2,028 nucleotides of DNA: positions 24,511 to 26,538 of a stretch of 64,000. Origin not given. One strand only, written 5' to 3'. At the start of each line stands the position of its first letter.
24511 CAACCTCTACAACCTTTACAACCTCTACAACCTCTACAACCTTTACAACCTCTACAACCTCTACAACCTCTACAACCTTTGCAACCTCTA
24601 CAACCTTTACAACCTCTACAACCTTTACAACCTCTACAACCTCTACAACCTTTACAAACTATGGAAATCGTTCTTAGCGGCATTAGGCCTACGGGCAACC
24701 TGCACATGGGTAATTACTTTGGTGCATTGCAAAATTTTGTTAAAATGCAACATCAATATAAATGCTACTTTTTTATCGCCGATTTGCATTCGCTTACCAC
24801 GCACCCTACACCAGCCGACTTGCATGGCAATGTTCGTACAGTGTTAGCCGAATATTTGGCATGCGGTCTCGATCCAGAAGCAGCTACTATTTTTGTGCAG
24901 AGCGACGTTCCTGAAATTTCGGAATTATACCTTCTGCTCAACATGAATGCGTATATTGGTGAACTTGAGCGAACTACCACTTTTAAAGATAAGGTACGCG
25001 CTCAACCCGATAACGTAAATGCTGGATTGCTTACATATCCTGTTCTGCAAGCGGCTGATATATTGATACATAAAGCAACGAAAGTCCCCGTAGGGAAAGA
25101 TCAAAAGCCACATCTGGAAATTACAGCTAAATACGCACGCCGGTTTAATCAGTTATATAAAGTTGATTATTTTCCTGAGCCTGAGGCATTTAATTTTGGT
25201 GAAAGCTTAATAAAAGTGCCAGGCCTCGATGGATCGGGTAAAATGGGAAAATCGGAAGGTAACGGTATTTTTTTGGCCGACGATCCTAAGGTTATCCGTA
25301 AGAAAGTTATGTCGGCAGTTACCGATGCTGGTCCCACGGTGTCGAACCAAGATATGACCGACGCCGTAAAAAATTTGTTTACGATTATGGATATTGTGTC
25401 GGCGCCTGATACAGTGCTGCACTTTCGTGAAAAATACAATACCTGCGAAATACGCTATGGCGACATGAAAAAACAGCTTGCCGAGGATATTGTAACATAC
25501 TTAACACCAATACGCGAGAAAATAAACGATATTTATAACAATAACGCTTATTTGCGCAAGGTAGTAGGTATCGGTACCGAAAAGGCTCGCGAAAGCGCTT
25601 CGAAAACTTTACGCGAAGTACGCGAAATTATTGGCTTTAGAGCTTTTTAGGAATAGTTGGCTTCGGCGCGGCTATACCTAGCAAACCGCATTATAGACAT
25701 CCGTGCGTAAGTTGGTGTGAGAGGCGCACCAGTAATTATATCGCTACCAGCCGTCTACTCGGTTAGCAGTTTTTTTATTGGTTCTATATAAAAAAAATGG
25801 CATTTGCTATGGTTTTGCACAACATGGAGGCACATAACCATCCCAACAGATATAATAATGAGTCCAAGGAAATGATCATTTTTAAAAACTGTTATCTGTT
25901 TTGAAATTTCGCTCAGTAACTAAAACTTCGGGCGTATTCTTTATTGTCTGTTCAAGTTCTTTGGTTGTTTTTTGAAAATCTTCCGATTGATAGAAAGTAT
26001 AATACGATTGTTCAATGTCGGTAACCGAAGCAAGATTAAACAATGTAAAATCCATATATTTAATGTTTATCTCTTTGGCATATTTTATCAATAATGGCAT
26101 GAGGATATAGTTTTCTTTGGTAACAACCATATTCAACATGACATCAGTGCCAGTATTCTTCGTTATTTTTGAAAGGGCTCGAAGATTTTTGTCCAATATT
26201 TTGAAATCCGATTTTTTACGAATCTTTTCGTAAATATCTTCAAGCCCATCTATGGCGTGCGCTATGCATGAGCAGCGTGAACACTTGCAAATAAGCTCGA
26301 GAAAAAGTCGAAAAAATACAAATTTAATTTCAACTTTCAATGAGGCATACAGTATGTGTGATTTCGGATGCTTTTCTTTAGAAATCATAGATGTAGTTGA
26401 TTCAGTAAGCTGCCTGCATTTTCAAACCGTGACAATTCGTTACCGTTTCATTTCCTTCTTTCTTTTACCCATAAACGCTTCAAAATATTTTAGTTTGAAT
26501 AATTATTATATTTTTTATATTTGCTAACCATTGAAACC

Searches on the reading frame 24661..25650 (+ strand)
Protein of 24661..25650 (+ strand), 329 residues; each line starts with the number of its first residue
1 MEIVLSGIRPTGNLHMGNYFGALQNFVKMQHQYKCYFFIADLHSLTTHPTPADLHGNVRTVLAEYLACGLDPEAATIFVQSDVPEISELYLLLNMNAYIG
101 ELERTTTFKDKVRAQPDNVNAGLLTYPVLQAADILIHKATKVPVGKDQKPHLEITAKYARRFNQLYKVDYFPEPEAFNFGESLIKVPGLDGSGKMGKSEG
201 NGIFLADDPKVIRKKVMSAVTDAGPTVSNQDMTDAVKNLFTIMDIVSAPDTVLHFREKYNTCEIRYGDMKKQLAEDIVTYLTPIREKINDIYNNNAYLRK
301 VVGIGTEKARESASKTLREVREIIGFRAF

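Call 5: find_homologous_proteins(query=window:24661-25647:+)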
Query window:24661-25647:+ (329 aa): 8000 proteins with E <= 0.001 among 8000 candidates; the best 120 are listed.
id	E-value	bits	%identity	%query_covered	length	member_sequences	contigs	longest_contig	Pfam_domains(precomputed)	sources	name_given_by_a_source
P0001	3.9e-201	685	91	100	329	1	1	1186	PF00579.32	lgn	-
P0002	5.9e-201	684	91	100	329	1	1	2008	PF00579.32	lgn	-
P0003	1.4e-200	683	91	100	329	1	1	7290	PF00579.32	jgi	-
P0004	2.0e-200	683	91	100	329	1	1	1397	PF00579.32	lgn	-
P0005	3.7e-200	682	91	100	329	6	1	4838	PF00579.32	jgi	jgi:tryptophanyl-tRNA synthetase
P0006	3.3e-197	672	90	100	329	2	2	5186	PF00579.32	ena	-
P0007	4.1e-197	672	89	100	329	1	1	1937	PF00579.32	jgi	jgi:tryptophanyl-tRNA synthetase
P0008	7.9e-197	671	89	100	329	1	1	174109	PF00579.32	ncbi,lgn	-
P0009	3.9e-196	669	88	100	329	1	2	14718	PF00579.32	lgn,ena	-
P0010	9.0e-189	644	84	100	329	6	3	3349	PF00579.32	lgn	-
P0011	5.6e-188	642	85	100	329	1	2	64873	PF00579.32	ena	-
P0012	8.4e-188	641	84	100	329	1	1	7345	PF00579.32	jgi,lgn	jgi:tryptophanyl-tRNA synthetase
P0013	9.6e-188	641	85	100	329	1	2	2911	PF00579.32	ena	-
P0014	1.8e-187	640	84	100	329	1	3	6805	PF00579.32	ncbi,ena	-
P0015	2.0e-187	640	84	100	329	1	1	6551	PF00579.32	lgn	-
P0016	3.0e-187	639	83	100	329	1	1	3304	PF00579.32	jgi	jgi:tryptophanyl-tRNA synthetase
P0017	4.0e-187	639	84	100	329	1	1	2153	PF00579.32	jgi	-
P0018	5.0e-187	639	83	100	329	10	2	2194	PF00579.32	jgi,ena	-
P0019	7.5e-187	638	84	100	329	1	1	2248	PF00579.32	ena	-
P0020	1.7e-186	637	84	100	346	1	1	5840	PF00579.32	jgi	jgi:tryptophanyl-tRNA synthetase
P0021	1.2e-185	634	84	100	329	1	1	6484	PF00579.32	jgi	jgi:tryptophanyl-tRNA synthetase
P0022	1.8e-185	634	84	100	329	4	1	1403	PF00579.32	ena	-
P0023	2.6e-185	633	84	100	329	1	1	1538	PF00579.32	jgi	jgi:tryptophanyl-tRNA synthetase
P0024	2.6e-185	633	83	100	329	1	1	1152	PF00579.32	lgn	-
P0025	1.8e-184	630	82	100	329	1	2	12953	PF00579.32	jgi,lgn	jgi:tryptophanyl-tRNA synthetase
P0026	9.3e-183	625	82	100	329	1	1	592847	PF00579.32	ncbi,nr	ncbi:MAG: tryptophan--tRNA ligase [Bacteroidota bacterium]|nr:tryptophan--tRNA ligase [Bacteroidota 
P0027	2.3e-182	623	82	100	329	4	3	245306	PF00579.32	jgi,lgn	jgi:tryptophanyl-tRNA synthetase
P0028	5.2e-182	622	82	100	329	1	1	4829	PF00579.32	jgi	jgi:tryptophanyl-tRNA synthetase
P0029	3.0e-181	620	83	99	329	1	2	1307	PF00579.32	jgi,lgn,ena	-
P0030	9.3e-181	618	81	100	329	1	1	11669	PF00579.32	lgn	-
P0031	9.4e-181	618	81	100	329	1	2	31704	PF00579.32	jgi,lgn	jgi:tryptophanyl-tRNA synthetase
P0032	6.3e-180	615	76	100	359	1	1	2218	PF00579.32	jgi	jgi:tryptophanyl-tRNA synthetase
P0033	1.0e-179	615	77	100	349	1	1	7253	PF00579.32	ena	-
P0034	1.7e-179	614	82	99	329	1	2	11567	PF00579.32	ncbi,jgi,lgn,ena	jgi:tryptophanyl-tRNA synthetase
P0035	3.9e-179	613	80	100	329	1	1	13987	PF00579.32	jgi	jgi:tryptophanyl-tRNA synthetase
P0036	2.6e-178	610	80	99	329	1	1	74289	PF00579.32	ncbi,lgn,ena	-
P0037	6.8e-178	609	80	100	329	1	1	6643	PF00579.32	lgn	-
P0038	9.2e-178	608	80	99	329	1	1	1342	PF00579.32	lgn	-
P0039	1.1e-177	608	80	100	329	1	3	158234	PF00579.32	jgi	jgi:tryptophanyl-tRNA synthetase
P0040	7.2e-177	605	77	100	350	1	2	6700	PF00579.32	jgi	jgi:tryptophanyl-tRNA synthetase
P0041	1.2e-176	605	80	100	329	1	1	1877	PF00579.32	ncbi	-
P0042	4.9e-176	603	79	100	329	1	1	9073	PF00579.32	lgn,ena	-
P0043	2.5e-175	600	76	100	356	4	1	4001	PF00579.32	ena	-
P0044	9.6e-174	595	77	100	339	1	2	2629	PF00579.32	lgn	-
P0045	1.2e-173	595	78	100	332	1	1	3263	PF00579.32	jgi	-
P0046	3.5e-173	593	82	95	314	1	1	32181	PF00579.32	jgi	jgi:tryptophanyl-tRNA synthetase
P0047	4.5e-173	593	78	100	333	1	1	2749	PF00579.32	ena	-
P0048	6.5e-173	592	78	100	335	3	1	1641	PF00579.32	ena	-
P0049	8.4e-173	592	77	100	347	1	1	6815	PF00579.32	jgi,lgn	jgi:tryptophanyl-tRNA synthetase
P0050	2.8e-172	590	78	100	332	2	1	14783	PF00579.32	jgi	jgi:tryptophanyl-tRNA synthetase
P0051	6.1e-172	589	78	100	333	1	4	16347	PF00579.32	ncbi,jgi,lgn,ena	ncbi:MAG TPA: tryptophan--tRNA ligase [Bacteroidales bacterium]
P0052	2.5e-171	587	75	100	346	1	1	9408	PF00579.32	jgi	jgi:tryptophanyl-tRNA synthetase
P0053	2.5e-171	587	78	100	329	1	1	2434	PF00579.32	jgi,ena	-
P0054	3.6e-171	587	76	100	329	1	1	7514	PF00579.32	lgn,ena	-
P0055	9.7e-171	585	75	100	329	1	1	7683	PF00579.32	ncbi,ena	-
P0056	3.4e-170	583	76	100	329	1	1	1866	PF00579.32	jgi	jgi:tryptophanyl-tRNA synthetase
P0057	3.4e-170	583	76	100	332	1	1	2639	PF00579.32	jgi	jgi:tryptophanyl-tRNA synthetase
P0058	7.6e-170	582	77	100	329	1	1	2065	PF00579.32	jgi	jgi:tryptophanyl-tRNA synthetase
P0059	1.9e-169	581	74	100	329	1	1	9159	PF00579.32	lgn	-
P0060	4.6e-169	580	76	100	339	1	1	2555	PF00579.32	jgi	jgi:tryptophanyl-tRNA synthetase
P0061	6.3e-169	579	81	95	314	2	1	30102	PF00579.32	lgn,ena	-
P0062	6.3e-169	579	76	100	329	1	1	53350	PF00579.32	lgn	-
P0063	7.1e-169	579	76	100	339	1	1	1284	PF00579.32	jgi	jgi:tryptophanyl-tRNA synthetase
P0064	9.8e-169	579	76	100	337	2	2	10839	PF00579.32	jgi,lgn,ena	-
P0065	1.1e-168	578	74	100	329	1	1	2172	PF00579.32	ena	-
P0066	1.6e-168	578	76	100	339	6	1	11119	PF00579.32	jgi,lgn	jgi:tryptophanyl-tRNA synthetase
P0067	2.0e-168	578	74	100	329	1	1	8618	PF00579.32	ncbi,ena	-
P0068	2.4e-168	577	75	100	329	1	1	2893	PF00579.32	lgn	-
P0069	2.9e-168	577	74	100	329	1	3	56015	PF00579.32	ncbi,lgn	-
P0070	3.1e-168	577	76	100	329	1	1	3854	PF00579.32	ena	-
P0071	4.1e-168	576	74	100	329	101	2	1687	PF00579.32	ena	-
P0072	5.7e-168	576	75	100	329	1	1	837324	PF00579.32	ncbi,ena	-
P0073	9.7e-168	575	74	100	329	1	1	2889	PF00579.32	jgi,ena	-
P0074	1.1e-167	575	75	100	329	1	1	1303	PF00579.32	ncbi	-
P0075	1.6e-167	575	74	100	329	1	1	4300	PF00579.32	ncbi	-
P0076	1.7e-167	574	75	100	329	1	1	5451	PF00579.32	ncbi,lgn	-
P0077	1.7e-167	574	74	100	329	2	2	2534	PF00579.32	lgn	-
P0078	2.0e-167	574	74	100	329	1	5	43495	PF00579.32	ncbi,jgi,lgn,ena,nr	ncbi:MAG: tryptophan--tRNA ligase [Bacteroidales bacterium]|nr:tryptophan--tRNA ligase [Bacteroidale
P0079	2.1e-167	574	75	100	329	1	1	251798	PF00579.32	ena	-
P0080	2.6e-167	574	75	100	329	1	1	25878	PF00579.32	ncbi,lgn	-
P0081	5.8e-167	573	74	100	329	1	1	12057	PF00579.32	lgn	-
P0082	6.7e-167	572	75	100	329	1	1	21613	PF00579.32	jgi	jgi:tryptophanyl-tRNA synthetase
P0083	7.5e-167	572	74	100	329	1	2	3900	PF00579.32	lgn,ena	-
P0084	9.3e-167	572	75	100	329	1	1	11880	PF00579.32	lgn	-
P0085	9.8e-167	572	75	100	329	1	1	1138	PF00579.32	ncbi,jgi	-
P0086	1.0e-166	572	74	100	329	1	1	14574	PF00579.32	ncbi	-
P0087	1.1e-166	572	74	100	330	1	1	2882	PF00579.32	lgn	-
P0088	1.1e-166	572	74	100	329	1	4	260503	PF00579.32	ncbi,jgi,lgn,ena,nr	ncbi:MAG: tryptophan--tRNA ligase [Bacteroidales bacterium]|nr:tryptophan--tRNA ligase [Bacteroidale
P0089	1.2e-166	572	75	100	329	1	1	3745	PF00579.32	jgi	-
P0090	1.3e-166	572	74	100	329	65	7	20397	PF00579.32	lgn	-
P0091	1.3e-166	572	75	100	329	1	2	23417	PF00579.32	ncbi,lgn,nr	ncbi:MAG: tryptophan--tRNA ligase [Bacteroidales bacterium]|nr:tryptophan--tRNA ligase [Bacteroidale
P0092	1.4e-166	571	74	100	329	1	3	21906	PF00579.32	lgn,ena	-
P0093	1.5e-166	571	73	100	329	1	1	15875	PF00579.32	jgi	jgi:tryptophanyl-tRNA synthetase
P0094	1.6e-166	571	74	100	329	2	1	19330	PF00579.32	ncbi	-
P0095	1.9e-166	571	73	100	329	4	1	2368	PF00579.32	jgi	-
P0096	2.4e-166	571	74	100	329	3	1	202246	PF00579.32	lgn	-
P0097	2.4e-166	571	74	100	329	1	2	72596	PF00579.32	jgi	jgi:tryptophanyl-tRNA synthetase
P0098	2.4e-166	571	73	100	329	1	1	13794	PF00579.32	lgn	-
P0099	2.6e-166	571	74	100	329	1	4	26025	PF00579.32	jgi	jgi:tryptophanyl-tRNA synthetase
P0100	2.6e-166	571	75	100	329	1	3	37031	PF00579.32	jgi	jgi:tryptophanyl-tRNA synthetase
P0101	2.8e-166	570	73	100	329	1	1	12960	PF00579.32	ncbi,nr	ncbi:MAG TPA: tryptophan--tRNA ligase [Bacteroidetes bacterium]|nr:tryptophan--tRNA ligase [Bacteroi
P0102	3.0e-166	570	74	100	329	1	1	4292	PF00579.32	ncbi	ncbi:MAG: tryptophan--tRNA ligase [Bacteroidota bacterium]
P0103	3.6e-166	570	74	100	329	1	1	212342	PF00579.32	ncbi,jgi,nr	ncbi:MAG: tryptophan--tRNA ligase [Chlorobi bacterium]|nr:tryptophan--tRNA ligase [Chlorobiota bacte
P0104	3.9e-166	570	74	100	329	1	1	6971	PF00579.32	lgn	-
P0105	5.2e-166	570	73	100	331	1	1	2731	PF00579.32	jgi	jgi:tryptophanyl-tRNA synthetase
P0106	5.4e-166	570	74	100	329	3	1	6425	PF00579.32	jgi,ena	-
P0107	5.5e-166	569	73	100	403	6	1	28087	PF00579.32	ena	-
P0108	5.5e-166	569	73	100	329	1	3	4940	PF00579.32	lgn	-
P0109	5.6e-166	569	74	100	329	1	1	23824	PF00579.32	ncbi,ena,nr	ncbi:MAG TPA: tryptophan--tRNA ligase [Bacteroidales bacterium]|nr:tryptophan--tRNA ligase [Bacteroi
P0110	5.9e-166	569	75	100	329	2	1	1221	PF00579.32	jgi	jgi:tryptophanyl-tRNA synthetase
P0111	6.1e-166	569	75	100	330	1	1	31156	PF00579.32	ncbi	-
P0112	6.7e-166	569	75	100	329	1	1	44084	PF00579.32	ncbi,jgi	jgi:tryptophanyl-tRNA synthetase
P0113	6.8e-166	569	74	100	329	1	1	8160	PF00579.32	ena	-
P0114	8.8e-166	569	74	100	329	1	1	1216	PF00579.32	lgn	-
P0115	9.0e-166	569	72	100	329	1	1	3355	PF00579.32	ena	-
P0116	1.0e-165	569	72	100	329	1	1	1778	PF00579.32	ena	-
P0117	1.0e-165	569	73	100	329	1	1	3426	PF00579.32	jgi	-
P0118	1.2e-165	568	74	100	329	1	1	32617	PF00579.32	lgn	-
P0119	1.4e-165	568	72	100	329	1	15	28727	PF00579.32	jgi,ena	-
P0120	1.5e-165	568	74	100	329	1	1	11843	PF00579.32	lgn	-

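Call 9: find_encoding_contigs(protein=window:24661-25650:+, flank=3000, max_places=6)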
Protein window:24661-25650:+ (329 aa): no gene with exactly this product is on record in the collection.

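Call 10: find_encoding_contigs(protein=P0008, flank=3000, max_places=4)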
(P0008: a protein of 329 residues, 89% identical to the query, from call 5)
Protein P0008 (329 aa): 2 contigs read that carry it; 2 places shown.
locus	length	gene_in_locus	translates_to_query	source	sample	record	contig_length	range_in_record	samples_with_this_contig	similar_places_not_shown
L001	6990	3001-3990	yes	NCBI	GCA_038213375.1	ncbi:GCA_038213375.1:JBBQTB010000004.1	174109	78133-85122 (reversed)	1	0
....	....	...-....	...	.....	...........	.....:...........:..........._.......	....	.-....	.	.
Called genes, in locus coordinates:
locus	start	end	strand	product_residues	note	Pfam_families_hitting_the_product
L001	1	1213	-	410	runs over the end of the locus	PF12704:MacB_PCD, PF02687:FtsX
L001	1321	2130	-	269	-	PF02353:CMAS, PF13489:Methyltransf_23, PF13847:Methyltransf_31, PF08241:Methyltransf_11, PF08242:Methyltransf_12, PF13649:Methyltransf_25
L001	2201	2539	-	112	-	PF02033:RBFA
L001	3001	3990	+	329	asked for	PF00579:tRNA-synt_1b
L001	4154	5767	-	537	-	PF14052:Caps_assemb_Wzi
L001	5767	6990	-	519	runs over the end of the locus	-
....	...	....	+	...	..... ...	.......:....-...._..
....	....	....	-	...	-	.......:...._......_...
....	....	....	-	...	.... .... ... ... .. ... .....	-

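Call 11: find_encoding_contigs(protein=P0003, flank=3000, max_places=4)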
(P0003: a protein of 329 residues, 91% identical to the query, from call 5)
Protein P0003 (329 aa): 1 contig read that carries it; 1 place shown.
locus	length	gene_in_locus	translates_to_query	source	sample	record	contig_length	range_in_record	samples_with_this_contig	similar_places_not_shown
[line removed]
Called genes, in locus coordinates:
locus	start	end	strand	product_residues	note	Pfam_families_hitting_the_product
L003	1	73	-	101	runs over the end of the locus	PF13711:DUF4160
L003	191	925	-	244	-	PF02687:FtsX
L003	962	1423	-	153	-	PF12704:MacB_PCD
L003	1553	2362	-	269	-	PF00891:Methyltransf_2 (weak), PF02353:CMAS, PF13489:Methyltransf_23, PF13847:Methyltransf_31, PF08241:Methyltransf_11, PF08242:Methyltransf_12, PF13649:Methyltransf_25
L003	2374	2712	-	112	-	PF02033:RBFA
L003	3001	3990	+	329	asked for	PF00579:tRNA-synt_1b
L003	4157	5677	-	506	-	?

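Call 20: find_encoding_contigs(protein=P0005, flank=1500, max_places=3)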
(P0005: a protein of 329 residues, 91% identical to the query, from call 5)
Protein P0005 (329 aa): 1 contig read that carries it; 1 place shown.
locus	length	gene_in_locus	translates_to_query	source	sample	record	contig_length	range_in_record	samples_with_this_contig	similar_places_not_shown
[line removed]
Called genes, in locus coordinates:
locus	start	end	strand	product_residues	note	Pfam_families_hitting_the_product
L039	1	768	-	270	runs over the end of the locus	PF02353:CMAS, PF13489:Methyltransf_23, PF13847:Methyltransf_31, PF08241:Methyltransf_11, PF08242:Methyltransf_12, PF13649:Methyltransf_25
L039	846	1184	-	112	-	PF02033:RBFA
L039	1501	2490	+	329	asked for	PF00579:tRNA-synt_1b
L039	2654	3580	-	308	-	PF14052:Caps_assemb_Wzi (weak)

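Call 21: find_encoding_contigs(protein=P0006, flank=1500, max_places=3)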
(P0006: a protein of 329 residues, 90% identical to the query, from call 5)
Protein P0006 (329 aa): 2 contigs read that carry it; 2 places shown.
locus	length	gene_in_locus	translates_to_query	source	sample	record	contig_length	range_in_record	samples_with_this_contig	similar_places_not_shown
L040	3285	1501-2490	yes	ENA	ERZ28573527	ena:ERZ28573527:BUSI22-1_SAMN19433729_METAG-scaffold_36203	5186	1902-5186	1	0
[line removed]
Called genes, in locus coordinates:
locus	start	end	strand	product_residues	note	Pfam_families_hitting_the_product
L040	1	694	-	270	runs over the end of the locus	PF02353:CMAS, PF13489:Methyltransf_23, PF13847:Methyltransf_31, PF08241:Methyltransf_11, PF08242:Methyltransf_12, PF13649:Methyltransf_25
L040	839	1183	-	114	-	PF02033:RBFA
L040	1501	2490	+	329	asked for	PF00579:tRNA-synt_1b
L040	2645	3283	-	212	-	?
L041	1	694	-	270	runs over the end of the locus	PF02353:CMAS, PF13489:Methyltransf_23, PF13847:Methyltransf_31, PF08241:Methyltransf_11, PF08242:Methyltransf_12, PF13649:Methyltransf_25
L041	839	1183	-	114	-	PF02033:RBFA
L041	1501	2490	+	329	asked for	PF00579:tRNA-synt_1b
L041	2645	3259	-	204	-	?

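Call 22: find_encoding_contigs(protein=P0009, flank=1500, max_places=3)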
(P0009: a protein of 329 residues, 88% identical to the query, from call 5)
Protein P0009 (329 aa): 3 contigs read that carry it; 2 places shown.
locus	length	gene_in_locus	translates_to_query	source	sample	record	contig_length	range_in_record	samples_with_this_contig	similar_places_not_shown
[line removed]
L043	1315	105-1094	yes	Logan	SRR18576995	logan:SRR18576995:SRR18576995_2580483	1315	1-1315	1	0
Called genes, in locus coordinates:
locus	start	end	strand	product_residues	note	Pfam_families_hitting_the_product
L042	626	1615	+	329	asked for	PF00579:tRNA-synt_1b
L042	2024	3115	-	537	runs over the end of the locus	PF14052:Caps_assemb_Wzi (weak)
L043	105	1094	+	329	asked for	PF00579:tRNA-synt_1b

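Call 23: find_encoding_contigs(protein=P0011, flank=1500, max_places=3)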
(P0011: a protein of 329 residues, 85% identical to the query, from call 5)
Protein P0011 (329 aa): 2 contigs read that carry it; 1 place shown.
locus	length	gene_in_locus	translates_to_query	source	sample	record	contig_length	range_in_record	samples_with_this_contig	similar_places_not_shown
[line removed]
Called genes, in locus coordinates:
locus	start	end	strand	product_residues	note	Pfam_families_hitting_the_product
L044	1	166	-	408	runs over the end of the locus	PF12704:MacB_PCD, PF02687:FtsX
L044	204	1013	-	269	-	PF02353:CMAS (weak), PF13489:Methyltransf_23, PF06080:DUF938 (faint), PF13847:Methyltransf_31, PF08241:Methyltransf_11, PF08242:Methyltransf_12, PF13649:Methyltransf_25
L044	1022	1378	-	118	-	PF02033:RBFA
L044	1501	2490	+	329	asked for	PF00579:tRNA-synt_1b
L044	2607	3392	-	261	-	PF00072:Response_reg, PF04397:LytTR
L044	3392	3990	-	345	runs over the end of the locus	PF06580:His_kinase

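Call 45: find_encoding_contigs(protein=P0033, flank=1500, max_places=2)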
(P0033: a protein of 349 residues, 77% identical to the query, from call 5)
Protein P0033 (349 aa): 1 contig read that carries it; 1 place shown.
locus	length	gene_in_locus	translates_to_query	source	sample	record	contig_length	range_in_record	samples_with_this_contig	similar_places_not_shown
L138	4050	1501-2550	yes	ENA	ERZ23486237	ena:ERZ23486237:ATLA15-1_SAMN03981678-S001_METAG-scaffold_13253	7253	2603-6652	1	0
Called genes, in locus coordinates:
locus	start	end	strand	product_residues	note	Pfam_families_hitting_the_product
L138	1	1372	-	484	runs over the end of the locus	PF04055:Radical_SAM (faint), PF08497:Radical_SAM_N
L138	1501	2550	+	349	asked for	PF00579:tRNA-synt_1b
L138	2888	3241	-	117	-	-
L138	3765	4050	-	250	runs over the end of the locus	PF00072:Response_reg, PF04397:LytTR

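Call 49: search_protein_families(library=pfam, proteins=[window:24661-25647:+], max_evalue=0.001)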
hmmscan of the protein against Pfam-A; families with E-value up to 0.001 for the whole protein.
window:24661-25647:+ (329 aa): 1 family
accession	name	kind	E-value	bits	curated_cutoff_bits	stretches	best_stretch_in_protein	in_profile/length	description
PF00579.31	tRNA-synt_1b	-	8.6e-68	229.2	21.1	1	3-281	7-291/292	tRNA synthetases class I (W and Y)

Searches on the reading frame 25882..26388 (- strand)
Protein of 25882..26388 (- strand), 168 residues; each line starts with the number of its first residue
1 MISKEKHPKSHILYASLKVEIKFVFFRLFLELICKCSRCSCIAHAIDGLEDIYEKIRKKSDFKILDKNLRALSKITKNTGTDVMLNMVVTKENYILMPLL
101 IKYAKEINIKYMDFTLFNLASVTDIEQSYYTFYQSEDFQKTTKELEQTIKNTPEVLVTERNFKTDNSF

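Call 49: search_protein_families(library=pfam, proteins=[window:25882-26385:-], max_evalue=0.001)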
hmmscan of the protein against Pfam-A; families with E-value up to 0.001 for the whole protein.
window:25882-26385:- (167 aa): 0 families

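Call 54: find_encoding_contigs(protein=window:25882-26388:-, flank=2500, max_places=6)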
Protein window:25882-26388:- (168 aa): 2 contigs read that carry it; 2 places shown.
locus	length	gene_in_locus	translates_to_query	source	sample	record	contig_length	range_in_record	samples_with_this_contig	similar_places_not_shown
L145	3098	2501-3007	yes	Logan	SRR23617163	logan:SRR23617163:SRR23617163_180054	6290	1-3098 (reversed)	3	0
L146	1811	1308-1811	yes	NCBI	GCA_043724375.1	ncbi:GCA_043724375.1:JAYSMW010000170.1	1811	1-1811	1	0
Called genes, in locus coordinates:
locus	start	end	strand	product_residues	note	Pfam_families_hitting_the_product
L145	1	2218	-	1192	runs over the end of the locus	PF13585:CHU_C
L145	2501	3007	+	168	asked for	-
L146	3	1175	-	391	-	?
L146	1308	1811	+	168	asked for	?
